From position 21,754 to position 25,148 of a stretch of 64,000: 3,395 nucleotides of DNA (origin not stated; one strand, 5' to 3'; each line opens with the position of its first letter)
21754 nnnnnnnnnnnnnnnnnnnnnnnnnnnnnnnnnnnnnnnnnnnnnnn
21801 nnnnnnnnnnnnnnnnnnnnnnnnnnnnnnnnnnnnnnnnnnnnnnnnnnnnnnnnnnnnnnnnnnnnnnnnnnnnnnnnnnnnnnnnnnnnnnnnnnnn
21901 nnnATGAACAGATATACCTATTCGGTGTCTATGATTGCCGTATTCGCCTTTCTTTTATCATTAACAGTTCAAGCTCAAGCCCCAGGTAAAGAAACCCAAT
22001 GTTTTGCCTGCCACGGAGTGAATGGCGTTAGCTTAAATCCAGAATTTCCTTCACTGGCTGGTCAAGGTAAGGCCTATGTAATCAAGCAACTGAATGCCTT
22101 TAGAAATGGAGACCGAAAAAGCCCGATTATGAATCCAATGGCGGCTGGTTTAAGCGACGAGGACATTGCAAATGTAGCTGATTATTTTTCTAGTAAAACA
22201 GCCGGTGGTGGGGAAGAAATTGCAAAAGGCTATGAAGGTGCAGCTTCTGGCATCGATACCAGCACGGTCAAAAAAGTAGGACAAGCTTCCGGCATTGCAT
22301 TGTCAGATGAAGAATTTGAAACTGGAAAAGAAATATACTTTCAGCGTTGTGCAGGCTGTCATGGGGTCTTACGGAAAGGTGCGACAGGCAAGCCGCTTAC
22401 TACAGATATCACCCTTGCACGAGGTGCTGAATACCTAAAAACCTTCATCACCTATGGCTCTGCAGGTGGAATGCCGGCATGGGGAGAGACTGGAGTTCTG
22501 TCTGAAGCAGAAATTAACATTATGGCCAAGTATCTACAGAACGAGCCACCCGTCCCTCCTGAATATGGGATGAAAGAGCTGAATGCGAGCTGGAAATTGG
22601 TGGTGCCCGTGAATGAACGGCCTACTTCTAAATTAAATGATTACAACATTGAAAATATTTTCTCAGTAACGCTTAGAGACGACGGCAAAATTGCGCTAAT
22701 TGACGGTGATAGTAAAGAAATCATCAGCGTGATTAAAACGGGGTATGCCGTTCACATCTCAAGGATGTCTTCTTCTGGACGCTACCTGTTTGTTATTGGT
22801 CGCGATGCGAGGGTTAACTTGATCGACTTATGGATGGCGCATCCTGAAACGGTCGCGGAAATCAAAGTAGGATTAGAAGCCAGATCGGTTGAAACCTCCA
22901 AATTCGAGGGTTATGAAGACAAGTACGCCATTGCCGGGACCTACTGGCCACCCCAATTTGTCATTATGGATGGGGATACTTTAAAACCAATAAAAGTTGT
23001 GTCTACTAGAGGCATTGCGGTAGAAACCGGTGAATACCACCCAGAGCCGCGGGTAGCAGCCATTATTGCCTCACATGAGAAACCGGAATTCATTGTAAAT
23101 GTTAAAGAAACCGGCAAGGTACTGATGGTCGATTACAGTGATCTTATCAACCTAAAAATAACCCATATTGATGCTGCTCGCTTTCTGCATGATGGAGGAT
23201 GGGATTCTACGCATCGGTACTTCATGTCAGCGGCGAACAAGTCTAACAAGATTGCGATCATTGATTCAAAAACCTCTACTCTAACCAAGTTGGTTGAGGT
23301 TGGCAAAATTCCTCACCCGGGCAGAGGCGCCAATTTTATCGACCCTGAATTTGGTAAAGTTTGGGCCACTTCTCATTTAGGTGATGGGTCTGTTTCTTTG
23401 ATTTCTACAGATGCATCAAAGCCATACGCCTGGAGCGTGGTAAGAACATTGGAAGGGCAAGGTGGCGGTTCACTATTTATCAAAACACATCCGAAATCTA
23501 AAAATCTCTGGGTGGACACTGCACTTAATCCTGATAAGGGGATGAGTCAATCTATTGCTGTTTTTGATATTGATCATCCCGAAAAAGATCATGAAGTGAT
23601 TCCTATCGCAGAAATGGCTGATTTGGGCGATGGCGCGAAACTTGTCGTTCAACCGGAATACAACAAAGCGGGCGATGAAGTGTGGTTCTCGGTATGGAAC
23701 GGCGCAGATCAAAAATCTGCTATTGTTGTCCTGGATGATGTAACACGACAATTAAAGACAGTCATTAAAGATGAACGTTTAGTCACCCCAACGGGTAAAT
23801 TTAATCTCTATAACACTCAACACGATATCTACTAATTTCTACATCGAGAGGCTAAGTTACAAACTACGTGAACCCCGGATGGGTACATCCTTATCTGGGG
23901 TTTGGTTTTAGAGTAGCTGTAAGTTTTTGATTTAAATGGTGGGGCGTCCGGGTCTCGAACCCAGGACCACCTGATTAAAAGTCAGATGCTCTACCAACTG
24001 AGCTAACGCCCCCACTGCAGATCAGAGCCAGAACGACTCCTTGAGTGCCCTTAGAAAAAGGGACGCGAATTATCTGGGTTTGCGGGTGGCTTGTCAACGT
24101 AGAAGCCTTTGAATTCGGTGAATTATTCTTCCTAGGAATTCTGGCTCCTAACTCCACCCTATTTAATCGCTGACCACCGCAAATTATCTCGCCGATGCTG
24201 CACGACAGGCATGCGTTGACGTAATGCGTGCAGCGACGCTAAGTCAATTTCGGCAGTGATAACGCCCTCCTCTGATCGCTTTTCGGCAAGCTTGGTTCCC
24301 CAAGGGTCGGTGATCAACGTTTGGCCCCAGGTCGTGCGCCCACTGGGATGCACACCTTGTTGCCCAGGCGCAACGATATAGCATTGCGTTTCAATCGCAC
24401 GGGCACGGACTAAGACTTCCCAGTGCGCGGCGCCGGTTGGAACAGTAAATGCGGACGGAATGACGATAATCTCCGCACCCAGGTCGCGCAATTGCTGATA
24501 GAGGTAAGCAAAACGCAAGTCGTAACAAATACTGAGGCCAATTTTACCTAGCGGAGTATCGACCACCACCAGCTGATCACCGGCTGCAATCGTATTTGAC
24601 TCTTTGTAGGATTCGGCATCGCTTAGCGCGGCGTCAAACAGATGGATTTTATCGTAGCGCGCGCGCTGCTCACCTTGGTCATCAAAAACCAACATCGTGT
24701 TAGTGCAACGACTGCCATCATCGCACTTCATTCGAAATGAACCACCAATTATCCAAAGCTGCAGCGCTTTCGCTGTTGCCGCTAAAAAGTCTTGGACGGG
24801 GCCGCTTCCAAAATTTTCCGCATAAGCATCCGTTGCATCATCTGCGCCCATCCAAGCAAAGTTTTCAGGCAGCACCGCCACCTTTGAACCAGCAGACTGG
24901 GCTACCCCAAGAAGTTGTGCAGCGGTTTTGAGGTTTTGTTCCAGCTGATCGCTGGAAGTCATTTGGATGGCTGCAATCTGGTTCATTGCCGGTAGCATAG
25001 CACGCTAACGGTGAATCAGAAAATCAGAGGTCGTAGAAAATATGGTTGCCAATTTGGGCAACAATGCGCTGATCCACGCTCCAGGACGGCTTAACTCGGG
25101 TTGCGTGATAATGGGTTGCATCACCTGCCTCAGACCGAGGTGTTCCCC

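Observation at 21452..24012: nirS sits in a low-GC 2.5-kb islet bracketed by tRNA-Lys and a 34-nt partial copy of the same tRNA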

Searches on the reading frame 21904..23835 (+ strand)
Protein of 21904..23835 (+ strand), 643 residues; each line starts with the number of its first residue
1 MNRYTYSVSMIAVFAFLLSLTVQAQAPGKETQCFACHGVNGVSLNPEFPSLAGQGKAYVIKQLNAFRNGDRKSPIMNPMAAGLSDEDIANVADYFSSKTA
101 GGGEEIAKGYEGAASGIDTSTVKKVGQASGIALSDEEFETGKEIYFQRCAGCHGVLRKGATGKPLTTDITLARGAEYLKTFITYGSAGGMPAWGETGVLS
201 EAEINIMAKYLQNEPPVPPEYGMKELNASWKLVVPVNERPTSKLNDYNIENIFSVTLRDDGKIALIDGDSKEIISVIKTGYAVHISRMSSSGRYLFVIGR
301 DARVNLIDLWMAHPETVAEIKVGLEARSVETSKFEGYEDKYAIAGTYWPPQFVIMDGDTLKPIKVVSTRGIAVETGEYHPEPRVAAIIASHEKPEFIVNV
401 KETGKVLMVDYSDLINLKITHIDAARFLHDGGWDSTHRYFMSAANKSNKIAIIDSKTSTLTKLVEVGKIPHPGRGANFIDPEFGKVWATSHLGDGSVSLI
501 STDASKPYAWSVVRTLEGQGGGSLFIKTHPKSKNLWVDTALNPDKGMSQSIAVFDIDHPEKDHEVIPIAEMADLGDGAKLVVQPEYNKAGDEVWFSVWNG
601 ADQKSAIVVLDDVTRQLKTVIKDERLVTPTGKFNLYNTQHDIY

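Call 7: search_protein_families(library=ncbifam, proteins=[window:21904-23835:+])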
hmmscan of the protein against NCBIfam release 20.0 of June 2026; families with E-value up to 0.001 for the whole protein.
window:21904-23835:+ (643 aa): 10 families
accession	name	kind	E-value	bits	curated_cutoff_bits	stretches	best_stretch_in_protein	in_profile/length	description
TIGR00782.1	ccoP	equivalog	4.2e-12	46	179.95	1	133-212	198-279/285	cytochrome-c oxidase, cbb3-type subunit III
NF045773.1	cytochro_C550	exception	1.2e-09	38.2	125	1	120-212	31-117/118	cytochrome c550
NF050122.1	bc1_QcrC_actin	exception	6.9e-09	35.4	200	1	31-159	50-157/253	cytochrome bc1 complex diheme cytochrome c subunit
NF045774.1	cytochro_C551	exception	2e-08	34.2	118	1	134-213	35-108/110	cytochrome c551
NF049874.1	PdsA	exception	3e-07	30.5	330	1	28-98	126-197/198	periplasmic diheme shuttle PdsA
TIGR03866.1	PQQ_ABC_repeats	subfamily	6.5e-06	25.4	287.3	0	237-329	40-130/310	PQQ-dependent catabolism-associated beta-propeller protein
TIGR02603.1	CxxCH_TIGR02603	domain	2e-05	24.6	68.15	0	138-181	3-46/134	putative heme-binding domain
NF011054.0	PRK14486.1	equivalog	4.3e-05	23.2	447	0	138-214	215-290/294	putative bifunctional cbb3-type cytochrome c oxidase subunit II/cytochrome c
NF045930.1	Cytc6PetJCyano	equivalog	7.6e-05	22.6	135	0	136-211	26-102/110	cytochrome c6 PetJ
TIGR03872.1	cytochrome_MoxG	equivalog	0.00086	19.4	147.8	1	113-168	17-74/133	cytochrome c(L), periplasmic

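Call 8: search_protein_families(library=pfam, proteins=[window:21904-23835:+])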
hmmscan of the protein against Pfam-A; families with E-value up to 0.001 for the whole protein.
window:21904-23835:+ (643 aa): 3 families
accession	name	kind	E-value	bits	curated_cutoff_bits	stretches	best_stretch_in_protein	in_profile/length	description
PF02239.22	Cytochrom_D1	-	3.5e-146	486.9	25.5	1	248-638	2-368/368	Cytochrome D1 heme domain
PF13442.11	Cytochrome_CBB3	-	2.3e-23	82.8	27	2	137-211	2-68/68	Cytochrome C oxidase, cbb3-type, subunit III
PF00034.26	Cytochrom_C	-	5.8e-16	60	21.3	2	31-97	10-88/90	Cytochrome c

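Call 10: find_related_loci(query=window:21904-23835:+, collection=genome_contigs, flank=10000)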
Query window:21904-23835:+ (643 aa) in genome_contigs; peptide patterns used: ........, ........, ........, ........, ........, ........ (x = any residue, [..] = any of these).
211 stretches matched a pattern; 118 encode a relative of the query (tblastn E <= 1e-3); the best 80 are kept; 80 distinct loci.
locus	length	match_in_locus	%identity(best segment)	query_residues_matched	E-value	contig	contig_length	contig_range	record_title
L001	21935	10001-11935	83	1-643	0e+0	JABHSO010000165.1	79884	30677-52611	MAG: Gammaproteobacteria bacterium isolate SI039_bin4 k141_787922, whole genome shotgun sequence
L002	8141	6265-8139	84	6-629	0e+0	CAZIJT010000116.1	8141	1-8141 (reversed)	MAG TPA_asm: uncultured Thiohalophilus sp. isolate SRP128015_co3_249 genome assembly, contig: NODE_11102_length_8141_cov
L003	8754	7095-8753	83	1-553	0e+0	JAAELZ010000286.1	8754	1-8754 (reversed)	MAG: Proteobacteria bacterium isolate Bpl_19 BplG_CONTIG1779305, whole genome shotgun sequence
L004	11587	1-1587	88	115-643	0e+0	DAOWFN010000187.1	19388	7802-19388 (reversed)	MAG TPA_asm: Gammaproteobacteria bacterium isolate CSMAG_1966 CSMAG_1966_k141_5319724_length_19388_cov_19.2720, whole ge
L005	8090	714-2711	65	1-643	0e+0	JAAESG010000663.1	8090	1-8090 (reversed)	MAG: Gammaproteobacteria bacterium isolate Ust_6 UstG_CONTIG4893749, whole genome shotgun sequence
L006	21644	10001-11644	69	98-643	0e+0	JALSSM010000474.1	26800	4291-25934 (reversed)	MAG: Gammaproteobacteria bacterium isolate 356-308_metabat2_scaf2bin.056 356-308_scaffold_983_c1, whole genome shotgun s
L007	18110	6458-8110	69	95-643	0e+0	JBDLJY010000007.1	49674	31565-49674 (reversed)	MAG: Pseudomonadota bacterium isolate MAG115 MAG115_7, whole genome shotgun sequence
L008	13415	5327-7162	65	36-643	0e+0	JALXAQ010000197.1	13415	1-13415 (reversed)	MAG: Thiotrichaceae bacterium isolate T2_metabat2_scaf2bin.004 T2_NODE_5159_length_13415_cov_3.579846, whole genome shot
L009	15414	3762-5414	69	95-643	0e+0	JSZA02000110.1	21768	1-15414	Candidatus Thiomargarita nelsonii isolate Hydrate Ridge NODE_393_length_21768_cov_114.591_ID_785, whole genome shotgun s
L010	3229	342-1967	69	104-643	0e+0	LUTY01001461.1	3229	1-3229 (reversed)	Candidatus Thiomargarita nelsonii strain THI036 THI245, whole genome shotgun sequence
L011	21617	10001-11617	70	107-643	0e+0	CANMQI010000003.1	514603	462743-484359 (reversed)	uncultured Granulosicoccus sp. isolate 3-2093-J.fasta genome assembly, contig: NODE_3, whole genome shotgun sequence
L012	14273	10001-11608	69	110-643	0e+0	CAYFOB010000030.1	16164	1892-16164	MAG TPA_asm: uncultured Thiomargarita sp. isolate ERP019367_co1_33 genome assembly, contig: NODE_2821_length_16164_cov_2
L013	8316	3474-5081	70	110-643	0e+0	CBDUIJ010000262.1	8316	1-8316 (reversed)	MAG TPA_asm: uncultured Granulosicoccus sp. isolate SRR22808120_concoct_94 genome assembly, contig: ERZ25043458.8355, wh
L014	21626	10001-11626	68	104-643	0e+0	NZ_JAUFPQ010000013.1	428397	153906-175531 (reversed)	Halomonas maura strain CECT 5298 platanus_K_25_97_13, whole genome shotgun sequence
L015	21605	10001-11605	69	109-643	0e+0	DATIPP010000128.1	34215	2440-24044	MAG TPA_asm: Gammaproteobacteria bacterium isolate SMAG_U15853 k141_179090, whole genome shotgun sequence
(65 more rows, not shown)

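Call 15: find_encoding_contigs(protein=window:21904-23835:+, flank=8000, max_places=10)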
Protein window:21904-23835:+ (643 aa): no gene with exactly this product is on record in the collection.

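Call 23: find_homologous_proteins(query=window:21904-23835:+, max_evalue=1e-50)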
Query window:21904-23835:+ (643 aa): 8000 proteins with E <= 1e-50 among 8000 candidates; the best 120 are listed.
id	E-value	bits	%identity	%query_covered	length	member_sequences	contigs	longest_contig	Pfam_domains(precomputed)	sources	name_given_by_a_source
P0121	0.0e+0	1469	100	100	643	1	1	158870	PF02239.23,PF13442.12,PF00034.27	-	-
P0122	0.0e+0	1277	86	100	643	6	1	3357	PF02239.23,PF13442.12,PF00034.27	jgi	-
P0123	0.0e+0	1274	85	100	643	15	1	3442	PF02239.23,PF13442.12,PF00034.27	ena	-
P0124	0.0e+0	1265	85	100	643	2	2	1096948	PF02239.23,PF13442.12,PF00034.27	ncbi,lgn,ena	-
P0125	0.0e+0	1264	85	100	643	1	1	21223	PF02239.23,PF13442.12,PF00034.27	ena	-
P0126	0.0e+0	1260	84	100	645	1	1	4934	PF02239.23,PF13442.12,PF00034.27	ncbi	-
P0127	0.0e+0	1259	84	100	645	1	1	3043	PF02239.23,PF13442.12,PF00034.27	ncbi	-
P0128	0.0e+0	1258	84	100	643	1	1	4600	PF02239.23,PF13442.12,PF00034.27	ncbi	-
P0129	0.0e+0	1255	84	100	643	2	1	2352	PF02239.23,PF13442.12,PF00034.27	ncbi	-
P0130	0.0e+0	1255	84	100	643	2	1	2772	PF02239.23,PF13442.12,PF00034.27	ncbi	-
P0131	0.0e+0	1251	84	100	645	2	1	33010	PF02239.23,PF13442.12,PF00034.27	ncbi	-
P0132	0.0e+0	1248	83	100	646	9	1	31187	PF02239.23,PF13442.12,PF00034.27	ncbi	-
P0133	0.0e+0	1243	84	99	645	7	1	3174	PF02239.23,PF13442.12,PF00034.27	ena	-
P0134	0.0e+0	1242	83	100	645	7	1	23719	PF02239.23,PF13442.12,PF00034.27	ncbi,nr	ncbi:MAG: c-type cytochrome [Gammaproteobacteria bacterium]|nr:c-type cytochrome [Gammaproteobacteri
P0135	0.0e+0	1240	85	99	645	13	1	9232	PF02239.23,PF13442.12,PF00034.27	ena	-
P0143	0.0e+0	1227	82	100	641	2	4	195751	PF02239.23,PF13442.12,PF00034.27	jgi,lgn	-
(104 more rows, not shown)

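Call 24: find_encoding_contigs(protein=P0124, flank=8000, max_places=3)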
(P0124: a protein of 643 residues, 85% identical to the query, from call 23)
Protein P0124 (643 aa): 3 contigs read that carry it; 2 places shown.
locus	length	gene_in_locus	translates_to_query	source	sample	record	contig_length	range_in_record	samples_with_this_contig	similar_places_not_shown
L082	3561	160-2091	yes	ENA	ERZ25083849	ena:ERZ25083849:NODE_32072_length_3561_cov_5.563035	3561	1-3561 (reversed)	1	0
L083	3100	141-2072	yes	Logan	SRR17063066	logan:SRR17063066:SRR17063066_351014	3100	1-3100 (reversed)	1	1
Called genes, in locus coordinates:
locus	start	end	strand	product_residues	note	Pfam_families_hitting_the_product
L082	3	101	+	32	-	?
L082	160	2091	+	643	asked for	PF00034:Cytochrom_C, PF13442:Cytochrome_CBB3, PF02239:Cytochrom_D1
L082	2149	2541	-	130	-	-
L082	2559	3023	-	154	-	-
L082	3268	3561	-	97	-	?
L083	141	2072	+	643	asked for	PF00034:Cytochrom_C, PF13442:Cytochrome_CBB3, PF02239:Cytochrom_D1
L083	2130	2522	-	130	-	-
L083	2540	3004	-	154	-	-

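Call 25: find_encoding_contigs(protein=P0143, flank=8000, max_places=3)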
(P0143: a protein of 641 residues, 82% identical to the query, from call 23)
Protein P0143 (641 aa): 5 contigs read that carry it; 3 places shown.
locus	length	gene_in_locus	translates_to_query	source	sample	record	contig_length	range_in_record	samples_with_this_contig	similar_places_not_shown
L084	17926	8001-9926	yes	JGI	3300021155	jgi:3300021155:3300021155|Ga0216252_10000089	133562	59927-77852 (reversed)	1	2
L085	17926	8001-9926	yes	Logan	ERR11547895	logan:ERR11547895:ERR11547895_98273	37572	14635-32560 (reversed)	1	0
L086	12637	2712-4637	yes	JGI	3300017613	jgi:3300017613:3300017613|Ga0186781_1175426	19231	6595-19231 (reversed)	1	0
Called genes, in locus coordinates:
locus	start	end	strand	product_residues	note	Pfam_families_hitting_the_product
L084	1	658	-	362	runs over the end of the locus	PF25237:MSL2_3 (weak), PF21088:MS_channel_1st, PF00924:MS_channel_2nd, PF21082:MS_channel_3rd, PF24956:Msl2-3_C (weak)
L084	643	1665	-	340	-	PF00933:Glyco_hydro_3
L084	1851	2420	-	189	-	PF16036:Chalcone_3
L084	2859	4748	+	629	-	PF01972:SDH_protease (faint), PF01343:Peptidase_S49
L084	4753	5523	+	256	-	PF00710:Asparaginase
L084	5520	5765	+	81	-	PF17763:Asparaginase_C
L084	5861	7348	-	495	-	PF00202:Aminotran_3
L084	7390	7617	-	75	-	PF07023:DUF1315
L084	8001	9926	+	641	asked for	PF00034:Cytochrom_C (weak), PF13442:Cytochrome_CBB3, PF02239:Cytochrom_D1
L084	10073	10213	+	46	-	-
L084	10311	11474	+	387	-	PF08331:QueG_DUF1730, PF13484:Fer4_16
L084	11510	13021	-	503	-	PF00450:Peptidase_S10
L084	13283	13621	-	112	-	PF14667:Polysacc_synt_C (faint), PF07883:Cupin_2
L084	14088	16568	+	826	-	-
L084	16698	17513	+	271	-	PF03618:Kinase-PPPase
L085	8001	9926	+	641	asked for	PF00034:Cytochrom_C (weak), PF13442:Cytochrome_CBB3, PF02239:Cytochrom_D1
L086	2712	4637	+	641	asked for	PF00034:Cytochrom_C (weak), PF13442:Cytochrome_CBB3, PF02239:Cytochrom_D1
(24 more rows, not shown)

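Call 63: find_related_loci(query=window:21904-23835:+, collection=viral_contigs, flank=10000)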
Query window:21904-23835:+ (643 aa) in viral_contigs; peptide patterns used: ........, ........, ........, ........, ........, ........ (x = any residue, [..] = any of these).
4 stretches matched a pattern, but none encodes a relative of the query by tblastn (E <= 1e-3).

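Call 67: search_solved_structures(query=window:21904-23835:+, max_evalue=1e-10)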
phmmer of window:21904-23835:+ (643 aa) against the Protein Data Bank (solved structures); distinct sequences matched with E-value up to 1e-10: 17.
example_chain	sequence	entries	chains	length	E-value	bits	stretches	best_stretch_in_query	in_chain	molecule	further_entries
5guw_M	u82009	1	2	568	6.1e-251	837.7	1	105-643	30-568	Nitrite reductase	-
1bl9_A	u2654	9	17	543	8.9e-251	837.1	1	106-643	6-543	NITRITE REDUCTASE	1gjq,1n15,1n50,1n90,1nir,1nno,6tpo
1hzu_A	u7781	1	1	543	2.2e-249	832.6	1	106-643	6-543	NITRITE REDUCTASE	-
1hzv_A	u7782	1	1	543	2.2e-249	832.5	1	106-643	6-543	NITRITE REDUCTASE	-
1dy7_A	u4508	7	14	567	2.8e-219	733.1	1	110-643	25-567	NITRITE REDUCTASE | CYTOCHROME CD1 NITRITE REDUCTASE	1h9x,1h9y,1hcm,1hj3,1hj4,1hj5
1aof_A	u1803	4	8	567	4.4e-219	732.4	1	110-643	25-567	NITRITE REDUCTASE | CYTOCHROME CD1 NITRITE REDUCTASE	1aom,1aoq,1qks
1gq1_A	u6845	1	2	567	6.5e-219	731.9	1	124-643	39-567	CYTOCHROME CD1 NITRITE REDUCTASE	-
1e2r_A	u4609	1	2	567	2.4e-218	730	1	110-643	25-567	NITRITE REDUCTASE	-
6rtd_A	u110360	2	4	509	6.3e-32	114.2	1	140-637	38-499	Cytochrome c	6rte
6q2u_A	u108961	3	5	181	4.6e-24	88.2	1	27-101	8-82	Cytochrome c4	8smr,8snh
8uf3_A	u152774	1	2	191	3.9e-20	75.2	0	29-95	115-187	Cytochrome C4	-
1etp_A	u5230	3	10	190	6.1e-20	74.6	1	27-103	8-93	CYTOCHROME C4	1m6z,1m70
1h1o_A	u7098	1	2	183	1.9e-18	69.7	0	32-97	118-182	CYTOCHROME C-552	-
4o1w_A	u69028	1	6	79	5.1e-16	61.6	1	26-97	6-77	Cytochrome c552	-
1cno_A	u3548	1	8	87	8.6e-15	57.6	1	28-101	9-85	CYTOCHROME C552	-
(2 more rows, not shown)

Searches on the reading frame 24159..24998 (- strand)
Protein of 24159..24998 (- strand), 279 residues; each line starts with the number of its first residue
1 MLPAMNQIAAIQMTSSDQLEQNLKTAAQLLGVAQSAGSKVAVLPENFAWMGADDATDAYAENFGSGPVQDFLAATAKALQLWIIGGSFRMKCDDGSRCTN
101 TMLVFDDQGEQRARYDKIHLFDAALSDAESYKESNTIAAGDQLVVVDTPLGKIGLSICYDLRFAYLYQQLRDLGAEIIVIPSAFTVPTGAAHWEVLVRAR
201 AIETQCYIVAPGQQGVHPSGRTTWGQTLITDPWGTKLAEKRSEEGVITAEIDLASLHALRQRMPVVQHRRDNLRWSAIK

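Call 7: search_protein_families(library=ncbifam, proteins=[window:24159-24998:-])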
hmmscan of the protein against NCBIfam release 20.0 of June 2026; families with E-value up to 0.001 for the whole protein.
window:24159-24998:- (279 aa): 10 families
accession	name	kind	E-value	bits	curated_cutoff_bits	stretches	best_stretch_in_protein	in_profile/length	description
NF043013.1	DeGluthAmidYersProt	equivalog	1.2e-76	257.5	500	1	7-270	5-269/278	deaminated glutathione amidase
NF033621.1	de_GSH_amidase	exception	2.1e-41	142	355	1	8-270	2-254/260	deaminated glutathione amidase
TIGR03381.1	agmatine_aguB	equivalog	9.6e-27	94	410.25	1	7-273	2-275/279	N-carbamoylputrescine amidase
NF007757.0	PRK10438.1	equivalog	2.2e-23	82.8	249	1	22-268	21-249/256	amidohydrolase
NF040852.1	nitrile_Arch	equivalog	2.6e-16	59.5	500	1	8-256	3-240/262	nitrilase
TIGR00546.1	lnt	equivalog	2.8e-14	53.1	132.9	1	12-209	173-378/395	apolipoprotein N-acyltransferase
NF010588.0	PRK13981.1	equivalog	4.5e-08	31.9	479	1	9-209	10-202/546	NAD+ synthase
NF009803.0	PRK13287.1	equivalog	5.3e-08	32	406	1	4-252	17-258/333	formamidase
NF009802.0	PRK13286.1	equivalog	1.2e-07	31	427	1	14-262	27-269/345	aliphatic amidase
TIGR04048.1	nitrile_sll0784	equivalog_domain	3.6e-07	29.5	502.6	1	66-265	77-281/301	Nit6803 family nitrilase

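Call 8: search_protein_families(library=pfam, proteins=[window:24159-24998:-])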
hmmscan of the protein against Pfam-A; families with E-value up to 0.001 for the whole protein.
window:24159-24998:- (279 aa): 1 family
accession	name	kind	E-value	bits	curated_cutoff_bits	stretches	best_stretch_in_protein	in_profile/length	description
PF00795.27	CN_hydrolase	-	1.5e-52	178.9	23.2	1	8-261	2-256/256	Carbon-nitrogen hydrolase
